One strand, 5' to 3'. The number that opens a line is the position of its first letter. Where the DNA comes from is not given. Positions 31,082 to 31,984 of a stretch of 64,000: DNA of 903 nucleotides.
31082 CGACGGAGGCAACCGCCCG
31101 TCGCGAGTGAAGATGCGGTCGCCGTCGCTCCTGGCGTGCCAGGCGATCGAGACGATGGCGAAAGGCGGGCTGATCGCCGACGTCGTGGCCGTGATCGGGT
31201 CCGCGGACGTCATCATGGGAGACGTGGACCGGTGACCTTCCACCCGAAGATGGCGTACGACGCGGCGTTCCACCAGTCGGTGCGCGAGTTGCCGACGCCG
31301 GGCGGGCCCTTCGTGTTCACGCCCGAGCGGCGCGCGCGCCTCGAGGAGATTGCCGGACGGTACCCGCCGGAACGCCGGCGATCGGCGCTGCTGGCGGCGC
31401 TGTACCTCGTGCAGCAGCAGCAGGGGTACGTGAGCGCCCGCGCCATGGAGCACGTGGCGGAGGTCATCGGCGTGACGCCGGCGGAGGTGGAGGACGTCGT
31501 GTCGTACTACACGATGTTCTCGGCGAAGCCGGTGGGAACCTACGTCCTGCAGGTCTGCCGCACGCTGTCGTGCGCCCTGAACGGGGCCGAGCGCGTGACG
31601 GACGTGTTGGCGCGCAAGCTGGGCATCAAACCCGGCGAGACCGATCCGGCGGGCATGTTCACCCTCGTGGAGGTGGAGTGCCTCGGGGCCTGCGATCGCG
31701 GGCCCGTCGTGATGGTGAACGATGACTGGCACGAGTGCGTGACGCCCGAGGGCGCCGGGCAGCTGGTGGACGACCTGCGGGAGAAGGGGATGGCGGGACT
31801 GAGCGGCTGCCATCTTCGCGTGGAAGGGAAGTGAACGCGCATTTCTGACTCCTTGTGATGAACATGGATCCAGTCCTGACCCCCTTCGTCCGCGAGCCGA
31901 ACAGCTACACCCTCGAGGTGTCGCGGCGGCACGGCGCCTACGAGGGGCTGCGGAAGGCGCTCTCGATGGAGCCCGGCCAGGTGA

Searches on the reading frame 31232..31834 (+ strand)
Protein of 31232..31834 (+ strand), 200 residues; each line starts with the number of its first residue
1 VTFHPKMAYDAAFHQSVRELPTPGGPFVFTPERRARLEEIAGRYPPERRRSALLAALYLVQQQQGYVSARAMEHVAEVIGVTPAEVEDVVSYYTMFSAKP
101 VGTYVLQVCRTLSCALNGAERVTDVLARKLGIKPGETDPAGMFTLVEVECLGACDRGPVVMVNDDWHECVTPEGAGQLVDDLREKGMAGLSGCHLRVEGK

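Call 60: search_protein_families(library=pfam, proteins=[window:31232-31834:+])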
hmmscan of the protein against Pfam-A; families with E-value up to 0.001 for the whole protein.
window:31232-31834:+ (200 aa): 1 family
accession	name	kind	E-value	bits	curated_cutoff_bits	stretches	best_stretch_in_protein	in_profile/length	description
PF01257.25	2Fe-2S_thioredx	-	1.6e-50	171.2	24.8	1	38-182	2-144/145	Thioredoxin-like [2Fe-2S] ferredoxin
